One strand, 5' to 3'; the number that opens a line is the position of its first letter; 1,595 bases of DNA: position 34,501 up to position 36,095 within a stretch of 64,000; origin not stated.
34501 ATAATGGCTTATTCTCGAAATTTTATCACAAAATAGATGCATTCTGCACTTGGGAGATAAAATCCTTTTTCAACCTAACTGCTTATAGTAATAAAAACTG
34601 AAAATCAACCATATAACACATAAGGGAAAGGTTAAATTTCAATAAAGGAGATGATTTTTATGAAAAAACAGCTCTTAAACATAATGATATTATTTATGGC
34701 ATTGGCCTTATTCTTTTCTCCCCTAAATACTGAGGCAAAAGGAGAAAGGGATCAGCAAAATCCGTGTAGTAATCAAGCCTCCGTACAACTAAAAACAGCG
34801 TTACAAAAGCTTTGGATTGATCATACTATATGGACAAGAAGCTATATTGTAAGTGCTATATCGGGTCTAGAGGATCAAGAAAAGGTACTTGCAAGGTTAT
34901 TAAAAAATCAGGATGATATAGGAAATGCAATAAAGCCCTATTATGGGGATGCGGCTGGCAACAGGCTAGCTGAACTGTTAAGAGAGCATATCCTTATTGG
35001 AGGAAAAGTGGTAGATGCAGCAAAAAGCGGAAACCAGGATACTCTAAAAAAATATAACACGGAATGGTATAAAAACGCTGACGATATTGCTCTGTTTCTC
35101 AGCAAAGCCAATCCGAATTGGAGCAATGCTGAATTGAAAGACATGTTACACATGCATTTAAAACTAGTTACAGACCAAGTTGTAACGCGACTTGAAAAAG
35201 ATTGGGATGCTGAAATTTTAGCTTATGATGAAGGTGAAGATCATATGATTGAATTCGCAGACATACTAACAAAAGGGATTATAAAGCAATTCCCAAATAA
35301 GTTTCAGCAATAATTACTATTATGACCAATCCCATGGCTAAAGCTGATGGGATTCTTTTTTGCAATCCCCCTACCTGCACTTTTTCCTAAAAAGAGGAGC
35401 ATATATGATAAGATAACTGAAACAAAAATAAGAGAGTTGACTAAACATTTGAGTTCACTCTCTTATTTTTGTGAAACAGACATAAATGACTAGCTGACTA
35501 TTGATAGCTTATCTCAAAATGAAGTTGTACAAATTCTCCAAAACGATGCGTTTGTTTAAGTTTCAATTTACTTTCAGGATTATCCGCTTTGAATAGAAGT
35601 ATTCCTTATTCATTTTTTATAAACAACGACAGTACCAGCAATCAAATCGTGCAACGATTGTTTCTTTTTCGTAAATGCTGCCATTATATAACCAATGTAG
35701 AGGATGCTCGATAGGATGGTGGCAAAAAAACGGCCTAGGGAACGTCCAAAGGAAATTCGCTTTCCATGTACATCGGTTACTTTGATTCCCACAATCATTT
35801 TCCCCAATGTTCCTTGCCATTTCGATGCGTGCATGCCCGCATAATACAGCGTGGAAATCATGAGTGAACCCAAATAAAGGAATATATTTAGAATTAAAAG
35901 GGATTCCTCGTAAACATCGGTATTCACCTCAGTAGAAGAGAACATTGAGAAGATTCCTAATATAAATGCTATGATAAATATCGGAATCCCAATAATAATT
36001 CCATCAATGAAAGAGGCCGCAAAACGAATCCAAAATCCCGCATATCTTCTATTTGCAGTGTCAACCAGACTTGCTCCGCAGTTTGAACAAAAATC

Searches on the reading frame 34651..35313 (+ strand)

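Call 3: search_protein_families(library=pfam, proteins=[window:34651-35313:+], max_evalue=0.1)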
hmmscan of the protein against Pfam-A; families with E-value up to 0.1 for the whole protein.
window:34651-35313:+ (220 aa): 1 family
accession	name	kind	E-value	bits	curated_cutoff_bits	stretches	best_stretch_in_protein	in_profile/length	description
PF01797.21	Y1_Tnp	-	0.048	14.2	23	0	50-73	87-109/121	Transposase IS200 like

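Call 4: search_protein_families(library=ncbifam, proteins=[window:34651-35313:+], max_evalue=0.1)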
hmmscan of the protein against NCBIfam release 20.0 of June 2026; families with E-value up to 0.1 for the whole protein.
window:34651-35313:+ (220 aa): 0 families

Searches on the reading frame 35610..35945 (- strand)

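Call 3: search_protein_families(library=pfam, proteins=[window:35610-35945:-], max_evalue=0.1)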
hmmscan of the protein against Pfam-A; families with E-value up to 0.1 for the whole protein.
window:35610-35945:- (111 aa): 3 families
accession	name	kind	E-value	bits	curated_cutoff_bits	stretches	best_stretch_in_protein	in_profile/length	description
PF06271.18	RDD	-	1.3e-18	68.1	24.1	1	18-104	45-137/137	RDD family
PF14143.11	YrhC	-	0.0012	19.4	27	0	16-31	17-32/72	YrhC-like protein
PF17411.7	SmaI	-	0.033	14.1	27.3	1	31-72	108-148/240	Type II site-specific deoxyribonuclease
